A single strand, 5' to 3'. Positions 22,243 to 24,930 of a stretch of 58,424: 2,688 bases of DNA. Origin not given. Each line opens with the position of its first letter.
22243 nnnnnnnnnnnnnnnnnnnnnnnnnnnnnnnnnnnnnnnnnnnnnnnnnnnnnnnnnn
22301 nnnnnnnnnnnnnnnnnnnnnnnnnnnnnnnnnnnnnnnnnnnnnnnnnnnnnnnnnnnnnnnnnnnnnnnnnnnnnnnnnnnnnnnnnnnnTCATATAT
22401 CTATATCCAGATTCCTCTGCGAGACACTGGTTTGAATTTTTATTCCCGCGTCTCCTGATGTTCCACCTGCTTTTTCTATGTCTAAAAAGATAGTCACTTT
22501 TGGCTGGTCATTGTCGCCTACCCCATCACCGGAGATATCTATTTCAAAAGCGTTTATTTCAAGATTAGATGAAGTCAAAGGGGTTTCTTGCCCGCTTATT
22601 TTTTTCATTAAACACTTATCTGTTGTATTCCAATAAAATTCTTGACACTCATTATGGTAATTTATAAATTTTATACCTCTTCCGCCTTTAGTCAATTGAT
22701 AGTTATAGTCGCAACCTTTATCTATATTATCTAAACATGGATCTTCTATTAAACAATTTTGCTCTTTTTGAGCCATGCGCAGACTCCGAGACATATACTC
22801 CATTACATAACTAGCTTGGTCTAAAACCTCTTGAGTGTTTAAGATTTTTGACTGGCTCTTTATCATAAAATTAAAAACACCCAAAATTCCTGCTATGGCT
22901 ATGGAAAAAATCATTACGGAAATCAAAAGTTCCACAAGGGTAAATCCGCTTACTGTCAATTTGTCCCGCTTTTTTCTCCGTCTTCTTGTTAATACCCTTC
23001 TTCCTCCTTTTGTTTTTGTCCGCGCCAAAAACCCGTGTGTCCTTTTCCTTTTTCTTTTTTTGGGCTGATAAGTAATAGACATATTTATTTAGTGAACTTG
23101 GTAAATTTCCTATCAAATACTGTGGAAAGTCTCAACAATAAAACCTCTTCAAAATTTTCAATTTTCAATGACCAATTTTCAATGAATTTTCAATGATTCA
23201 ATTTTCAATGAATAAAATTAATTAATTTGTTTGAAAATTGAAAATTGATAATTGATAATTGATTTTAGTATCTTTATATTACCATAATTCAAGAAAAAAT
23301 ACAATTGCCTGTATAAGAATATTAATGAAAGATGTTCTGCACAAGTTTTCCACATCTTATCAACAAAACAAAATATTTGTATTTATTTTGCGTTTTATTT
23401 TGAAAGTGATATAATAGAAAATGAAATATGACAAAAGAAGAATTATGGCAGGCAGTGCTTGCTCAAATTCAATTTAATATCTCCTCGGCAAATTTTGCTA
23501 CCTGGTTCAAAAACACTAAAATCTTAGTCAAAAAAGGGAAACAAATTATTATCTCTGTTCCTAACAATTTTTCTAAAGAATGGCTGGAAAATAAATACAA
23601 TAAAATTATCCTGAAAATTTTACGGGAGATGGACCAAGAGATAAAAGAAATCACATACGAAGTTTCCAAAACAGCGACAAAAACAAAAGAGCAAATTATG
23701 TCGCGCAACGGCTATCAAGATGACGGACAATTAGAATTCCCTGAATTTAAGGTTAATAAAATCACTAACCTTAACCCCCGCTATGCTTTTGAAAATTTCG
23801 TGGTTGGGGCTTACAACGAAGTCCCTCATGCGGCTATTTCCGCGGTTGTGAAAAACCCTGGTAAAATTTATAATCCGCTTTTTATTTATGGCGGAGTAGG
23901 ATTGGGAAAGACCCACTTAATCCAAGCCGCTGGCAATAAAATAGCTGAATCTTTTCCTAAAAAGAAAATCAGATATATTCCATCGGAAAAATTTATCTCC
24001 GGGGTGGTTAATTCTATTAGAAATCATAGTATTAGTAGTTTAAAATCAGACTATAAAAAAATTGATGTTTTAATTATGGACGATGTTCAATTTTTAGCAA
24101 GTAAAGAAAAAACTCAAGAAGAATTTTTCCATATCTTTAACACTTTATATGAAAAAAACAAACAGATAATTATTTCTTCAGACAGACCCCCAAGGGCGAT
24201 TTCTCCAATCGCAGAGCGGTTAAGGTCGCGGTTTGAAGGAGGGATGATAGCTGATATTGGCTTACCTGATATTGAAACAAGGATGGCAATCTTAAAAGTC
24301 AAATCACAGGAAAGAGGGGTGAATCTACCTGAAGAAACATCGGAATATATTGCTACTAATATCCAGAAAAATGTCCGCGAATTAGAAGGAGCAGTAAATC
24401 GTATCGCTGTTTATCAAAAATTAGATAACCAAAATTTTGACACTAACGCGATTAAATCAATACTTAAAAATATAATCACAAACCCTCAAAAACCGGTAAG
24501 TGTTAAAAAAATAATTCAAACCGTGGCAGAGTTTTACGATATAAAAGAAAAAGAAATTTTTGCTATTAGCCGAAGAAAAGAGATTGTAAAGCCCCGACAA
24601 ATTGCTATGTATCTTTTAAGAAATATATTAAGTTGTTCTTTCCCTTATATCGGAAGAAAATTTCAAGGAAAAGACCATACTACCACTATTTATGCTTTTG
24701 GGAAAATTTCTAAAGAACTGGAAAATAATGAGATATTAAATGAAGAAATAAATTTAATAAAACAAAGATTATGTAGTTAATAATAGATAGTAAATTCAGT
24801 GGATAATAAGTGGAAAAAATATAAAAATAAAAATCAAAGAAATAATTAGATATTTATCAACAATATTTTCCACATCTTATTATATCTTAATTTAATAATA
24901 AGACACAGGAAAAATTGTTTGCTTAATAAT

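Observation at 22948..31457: Both junctions of an 8.5-kb origin-spanning inversion can be reconstructed to the nucleotide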

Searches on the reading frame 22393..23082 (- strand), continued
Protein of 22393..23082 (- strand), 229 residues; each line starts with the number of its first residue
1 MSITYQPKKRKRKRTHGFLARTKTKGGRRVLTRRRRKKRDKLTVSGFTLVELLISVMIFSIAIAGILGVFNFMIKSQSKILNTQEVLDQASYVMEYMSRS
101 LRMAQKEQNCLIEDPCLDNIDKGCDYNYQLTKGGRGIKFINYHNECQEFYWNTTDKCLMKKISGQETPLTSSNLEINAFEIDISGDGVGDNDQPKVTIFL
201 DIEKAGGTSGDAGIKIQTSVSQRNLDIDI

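Call 73: fold_search(model_id=the predicted structure, library=pdb)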
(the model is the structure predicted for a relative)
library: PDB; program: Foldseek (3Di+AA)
matches with E <= 10: 487; with E <= 0.001: 0
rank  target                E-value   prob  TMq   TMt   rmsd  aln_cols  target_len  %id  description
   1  7ba2_B                1.2e-01  0.82  0.29  0.17   9.4       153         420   12  D319A mutant of the PilB minor pilin from Streptococcus sanguinis (released 2021-04-28)
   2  9ya0_KE               1.7e-01  0.16  0.15  0.09  13.0       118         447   11  Cryo-EM structure of pre-conoid ring 2 (PCR P2 ring)from Toxoplasma gondii (released 2025-11-19)
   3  3szh_D                1.8e-01  0.47  0.21  0.37   8.9       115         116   13  Crystal structure of apo shwanavidin (P1 form) (released 2012-04-11)
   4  4xmm_E                1.9e-01  0.08  0.12  0.05  17.3       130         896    8  Structure of the yeast coat nucleoporin complex, space group C2 (released 2015-03-25)
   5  3szj_B                2.2e-01  0.41  0.21  0.35   8.8       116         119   13  Structure of the shwanavidin-biotin complex (released 2012-04-11)
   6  3szi_B                2.3e-01  0.38  0.21  0.37   9.0       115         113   12  Structure of apo shwanavidin (P21 form) (released 2012-04-25)
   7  8f2r_A                2.7e-01  0.72  0.15  0.19   4.5        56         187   12  Human CCC complex (released 2023-05-24)
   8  3szh_C                2.7e-01  0.41  0.21  0.37   8.5       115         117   13  Crystal structure of apo shwanavidin (P1 form) (released 2012-04-11)
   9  3szi_E                3.0e-01  0.35  0.21  0.35   8.4       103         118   13  Structure of apo shwanavidin (P21 form) (released 2012-04-25)
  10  7fds_B                3.0e-01  0.11  0.16  0.25  12.2       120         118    8  High resolution crystal structure of LpqH from Mycobacterium tuberculosis (released 2021-12-15)
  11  8fwg_K3               3.0e-01  0.08  0.13  0.13  16.0       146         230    7  Structure of neck and portal vertex of Agrobacterium phage Milano, C5 symmetry (released 2023-12-06)
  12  3o2g                  3.2e-01  0.12  0.13  0.08  11.1       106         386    9  Crystal Structure of Human gamma-butyrobetaine,2-oxoglutarate dioxygenase 1 (BBOX1) (released 2010-09-15)
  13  3szj_A                3.6e-01  0.28  0.21  0.35   9.6       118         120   15  Structure of the shwanavidin-biotin complex (released 2012-04-11)
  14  3szi_L                3.8e-01  0.30  0.21  0.35   8.9       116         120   12  Structure of apo shwanavidin (P21 form) (released 2012-04-25)
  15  3szh_E                4.0e-01  0.30  0.21  0.36   8.9       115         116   12  Crystal structure of apo shwanavidin (P1 form) (released 2012-04-11)
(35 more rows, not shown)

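Call 74: find_encoding_contigs(protein=P0012, flank=10000, max_places=1)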
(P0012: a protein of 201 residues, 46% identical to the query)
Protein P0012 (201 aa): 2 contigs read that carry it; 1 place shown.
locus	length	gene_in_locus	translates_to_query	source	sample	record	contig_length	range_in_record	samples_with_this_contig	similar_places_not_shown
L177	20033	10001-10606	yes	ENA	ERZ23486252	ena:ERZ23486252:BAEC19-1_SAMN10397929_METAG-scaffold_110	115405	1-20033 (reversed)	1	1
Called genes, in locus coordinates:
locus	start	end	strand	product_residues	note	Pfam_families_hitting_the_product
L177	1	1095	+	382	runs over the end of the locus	PF06723:MreB_Mbl (faint), PF11104:PilM_2, PF14450:FtsA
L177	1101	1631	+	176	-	-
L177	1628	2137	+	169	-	PF04350:PilO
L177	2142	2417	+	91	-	-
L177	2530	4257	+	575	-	PF05157:MshEN, PF13191:AAA_16 (faint), PF20720:nSTAND3 (faint), PF00437:T2SSE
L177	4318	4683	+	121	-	PF00072:Response_reg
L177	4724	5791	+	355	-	PF00437:T2SSE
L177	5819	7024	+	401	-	PF28597:T2SSF_N, PF00482:T2SSF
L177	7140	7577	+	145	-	PF07963:N_methyl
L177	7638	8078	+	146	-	PF07963:N_methyl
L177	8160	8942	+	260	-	PF06750:A24_N_bact, PF01478:Peptidase_A24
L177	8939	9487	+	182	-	-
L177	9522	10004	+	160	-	-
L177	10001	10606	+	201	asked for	PF07963:N_methyl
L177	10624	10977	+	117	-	-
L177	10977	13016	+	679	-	PF22745:Nlig-Ia, PF01653:DNA_ligase_aden, PF03120:OB_DNA_ligase, PF03119:DNA_ligase_ZBD (weak), PF12826:HHH_2, PF14520:HHH_5 (weak), PF00533:BRCT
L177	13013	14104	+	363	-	PF01098:FTSW_RODA_SPOVE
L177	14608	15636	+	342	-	-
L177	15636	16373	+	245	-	-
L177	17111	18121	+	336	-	-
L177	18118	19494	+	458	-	PF00041:fn3 (weak), PF16656:Pur_ac_phosph_N (faint)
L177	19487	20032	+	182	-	?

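Call 75: find_encoding_contigs(protein=P0022, flank=10000, max_places=1)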
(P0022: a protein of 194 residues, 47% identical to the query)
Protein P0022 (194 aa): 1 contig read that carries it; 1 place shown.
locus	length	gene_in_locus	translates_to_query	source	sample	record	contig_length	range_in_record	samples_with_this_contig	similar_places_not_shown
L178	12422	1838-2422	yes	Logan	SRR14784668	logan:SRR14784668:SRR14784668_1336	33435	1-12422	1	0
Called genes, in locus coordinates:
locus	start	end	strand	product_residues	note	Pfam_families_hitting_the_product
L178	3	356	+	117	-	?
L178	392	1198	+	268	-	-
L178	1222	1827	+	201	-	-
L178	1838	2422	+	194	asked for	PF07963:N_methyl (weak)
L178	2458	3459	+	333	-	-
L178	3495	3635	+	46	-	PF22745:Nlig-Ia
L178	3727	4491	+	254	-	PF20803:PaaX_M, PF08223:PaaX_C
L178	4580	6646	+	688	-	PF22745:Nlig-Ia, PF01653:DNA_ligase_aden, PF03120:OB_DNA_ligase, PF03119:DNA_ligase_ZBD (weak), PF14520:HHH_5 (weak), PF12826:HHH_2, PF00633:HHH (weak), PF00533:BRCT, +1 more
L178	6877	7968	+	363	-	PF01098:FTSW_RODA_SPOVE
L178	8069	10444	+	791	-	PF04932:Wzy_C (weak), PF00515:TPR_1 (faint), PF07719:TPR_2 (faint), PF13174:TPR_6 (faint), PF13176:TPR_7 (faint), PF13181:TPR_8 (faint), PF13414:TPR_11 (weak), PF09976:TPR_21 (weak), +9 more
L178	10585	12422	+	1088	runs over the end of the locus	PF04563:RNA_pol_Rpb2_1, PF04561:RNA_pol_Rpb2_2, PF04565:RNA_pol_Rpb2_3, PF10385:RNA_pol_Rpb2_45, PF00562:RNA_pol_Rpb2_6, PF04560:RNA_pol_Rpb2_7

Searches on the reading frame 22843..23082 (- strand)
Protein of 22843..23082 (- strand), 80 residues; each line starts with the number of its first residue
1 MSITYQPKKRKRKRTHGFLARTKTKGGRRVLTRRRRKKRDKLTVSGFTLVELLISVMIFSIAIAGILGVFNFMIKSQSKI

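Call 39: search_protein_representatives(protein=window:22843-23082:-)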
Query: 80 residues. Proteins with E-value up to 0.001 (for the whole library): 3038; up to 1e-10: 3; up to 1e-30: 0. The best 150 are listed.
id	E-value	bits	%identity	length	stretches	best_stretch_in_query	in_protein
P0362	2.2e-11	59.5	65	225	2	2-44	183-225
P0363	5.8e-11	58.1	59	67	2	2-36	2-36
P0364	6.6e-11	57.9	77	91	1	1-44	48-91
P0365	3.7e-10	55.6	80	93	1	1-44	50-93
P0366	1.3e-09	53.9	77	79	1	1-44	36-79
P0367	1.3e-09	53.8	75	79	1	1-44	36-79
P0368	1.6e-09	53.5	76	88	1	1-45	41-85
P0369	2.0e-09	53.3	77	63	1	1-44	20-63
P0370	2.4e-09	53.0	76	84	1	4-45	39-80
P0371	5.0e-09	52.0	64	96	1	1-47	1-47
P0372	5.9e-09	51.8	73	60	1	1-44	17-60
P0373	6.0e-09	51.8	50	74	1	2-63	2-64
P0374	8.6e-09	51.3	72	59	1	4-46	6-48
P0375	8.9e-09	51.2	52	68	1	2-65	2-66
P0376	1.2e-08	50.9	72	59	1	4-43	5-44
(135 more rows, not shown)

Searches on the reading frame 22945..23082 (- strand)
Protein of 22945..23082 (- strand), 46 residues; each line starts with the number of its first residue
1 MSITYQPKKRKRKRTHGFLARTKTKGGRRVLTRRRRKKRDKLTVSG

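Call 51: search_solved_structures(query=window:22945-23082:-, show_alignments=3, max_evalue=0.001)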
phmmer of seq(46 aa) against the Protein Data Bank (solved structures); distinct sequences matched with E-value up to 0.001: 48.
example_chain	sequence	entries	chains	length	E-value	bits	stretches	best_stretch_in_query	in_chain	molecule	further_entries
4v49_B2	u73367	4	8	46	1.1e-12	49.9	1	2-45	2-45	50S ribosomal protein L34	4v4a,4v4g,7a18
1nkw_2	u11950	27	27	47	1.2e-12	49.8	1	2-45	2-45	50S ribosomal protein L34 | ribosomal protein L34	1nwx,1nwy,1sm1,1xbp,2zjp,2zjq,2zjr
7ood_0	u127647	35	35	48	7.8e-12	47.4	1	2-45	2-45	50S ribosomal protein L34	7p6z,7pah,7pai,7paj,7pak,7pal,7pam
9tz5_y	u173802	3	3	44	1.5e-11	46.5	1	2-44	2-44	Large ribosomal subunit protein bL34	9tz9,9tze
8fmw_Af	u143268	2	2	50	7.5e-11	44.4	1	2-45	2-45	50S ribosomal protein L34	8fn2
5myj_B6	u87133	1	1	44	1.1e-10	43.8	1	2-44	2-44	50S ribosomal protein L34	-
6v39_1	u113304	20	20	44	1.2e-10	43.7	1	2-44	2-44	50S ribosomal protein L34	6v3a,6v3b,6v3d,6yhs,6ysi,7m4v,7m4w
4v7p_B4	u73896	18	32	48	2e-10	43.1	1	2-43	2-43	50S ribosomal protein L34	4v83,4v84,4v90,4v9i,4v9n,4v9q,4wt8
10px_17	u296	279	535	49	2e-10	43.1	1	2-43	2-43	50S ribosomal protein L34 | 50S ribosomal protein L35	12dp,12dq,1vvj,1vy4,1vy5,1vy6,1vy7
5wdt_2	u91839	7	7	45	2.3e-10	42.9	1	2-45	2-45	50S ribosomal protein L34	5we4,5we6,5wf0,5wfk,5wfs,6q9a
7nhn_7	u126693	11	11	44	2.5e-10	42.8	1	2-42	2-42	50S ribosomal protein L34 | Large ribosomal subunit protein bL34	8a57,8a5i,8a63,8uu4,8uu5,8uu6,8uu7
10qm_k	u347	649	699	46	2.8e-10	42.6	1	2-45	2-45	50S ribosomal protein L34 | Large ribosomal subunit protein bL34 | 50S ribosomal protein L32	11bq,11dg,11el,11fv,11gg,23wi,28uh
7qgh_p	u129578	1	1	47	3e-10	42.5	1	2-45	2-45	50S ribosomal protein L34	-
7jil_d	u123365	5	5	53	3.8e-10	42.2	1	4-45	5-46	50S ribosomal protein L34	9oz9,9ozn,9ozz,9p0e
8rd8_Ba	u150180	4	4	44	5.1e-10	41.8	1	2-44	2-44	Large ribosomal subunit protein bL34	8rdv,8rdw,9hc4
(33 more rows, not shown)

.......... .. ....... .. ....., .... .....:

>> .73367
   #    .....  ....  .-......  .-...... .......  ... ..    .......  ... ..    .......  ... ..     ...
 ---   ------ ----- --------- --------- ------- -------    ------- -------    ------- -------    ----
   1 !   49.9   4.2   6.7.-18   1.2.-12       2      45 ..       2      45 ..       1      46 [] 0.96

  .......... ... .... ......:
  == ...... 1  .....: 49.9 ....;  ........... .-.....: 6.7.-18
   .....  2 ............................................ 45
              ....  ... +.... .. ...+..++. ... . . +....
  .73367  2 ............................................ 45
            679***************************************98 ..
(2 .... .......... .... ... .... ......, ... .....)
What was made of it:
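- On bL34 / rpmH: PDB bL34 chains match at E 1e-12 (call 51).
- Solved bacterial (non-organellar) bL34 chains in ribosome structures are listed at 37-53 aa, most 44-50, and several end LTVS plus 1-3 residues (call 51).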

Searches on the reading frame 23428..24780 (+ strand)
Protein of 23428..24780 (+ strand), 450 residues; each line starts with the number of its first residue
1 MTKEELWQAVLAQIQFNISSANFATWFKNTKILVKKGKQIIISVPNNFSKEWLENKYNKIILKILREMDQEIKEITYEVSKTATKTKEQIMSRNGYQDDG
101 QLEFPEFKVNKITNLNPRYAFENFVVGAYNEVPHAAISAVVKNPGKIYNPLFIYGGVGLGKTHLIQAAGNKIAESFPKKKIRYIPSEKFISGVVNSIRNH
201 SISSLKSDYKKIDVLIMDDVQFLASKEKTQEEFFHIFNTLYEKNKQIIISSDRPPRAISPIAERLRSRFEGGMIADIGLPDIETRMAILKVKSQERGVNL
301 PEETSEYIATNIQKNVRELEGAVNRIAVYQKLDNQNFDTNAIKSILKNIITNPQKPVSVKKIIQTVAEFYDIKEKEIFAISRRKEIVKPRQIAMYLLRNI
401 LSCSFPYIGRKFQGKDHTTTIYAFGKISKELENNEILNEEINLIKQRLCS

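Call 11: search_protein_families(library=pfam, proteins=[window:23428-24780:+], max_evalue=0.01)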
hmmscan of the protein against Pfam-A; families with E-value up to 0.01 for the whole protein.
window:23428-24780:+ (450 aa): 9 families
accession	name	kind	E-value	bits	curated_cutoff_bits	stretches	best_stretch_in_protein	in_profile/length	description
PF00308.24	Bac_DnaA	-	3.2e-66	222.9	23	1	115-275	1-161/162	Bacterial DnaA ATPAse domain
PF08299.17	Bac_DnaA_C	-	5.2e-24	84.5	31.5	1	360-427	2-69/69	Bacterial dnaA protein helix-turn-helix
PF11638.13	DnaA_N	-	3e-16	59.3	24.6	1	4-66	1-64/65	DnaA N-terminal domain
PF01695.23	IstB_IS21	-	7.2e-09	35.9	24.1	1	152-252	96-193/238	IstB-like ATP binding protein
PF22688.2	Hda_lid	-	0.00013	22.3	27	1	284-325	3-44/65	Hda, lid domain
PF00004.35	AAA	-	0.00025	21.9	21.2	1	152-269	2-127/131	ATPase family associated with various cellular activities (AAA)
PF03969.22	AFG1_ATPase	-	0.00026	20.5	27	0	150-197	63-106/361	AFG1-like ATPase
PF13401.12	AAA_22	-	0.001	19.8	27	0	206-245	80-114/130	AAA domain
PF11490.13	DNA_pol3_a_NII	-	0.0084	16.5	26.3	1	19-67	13-60/117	DNA polymerase III polC-type N-terminus II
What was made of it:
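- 23428..24780 (+): dnaA (inside the inverted segment). Pfam Bac_DnaA E 3e-66 (call 11)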
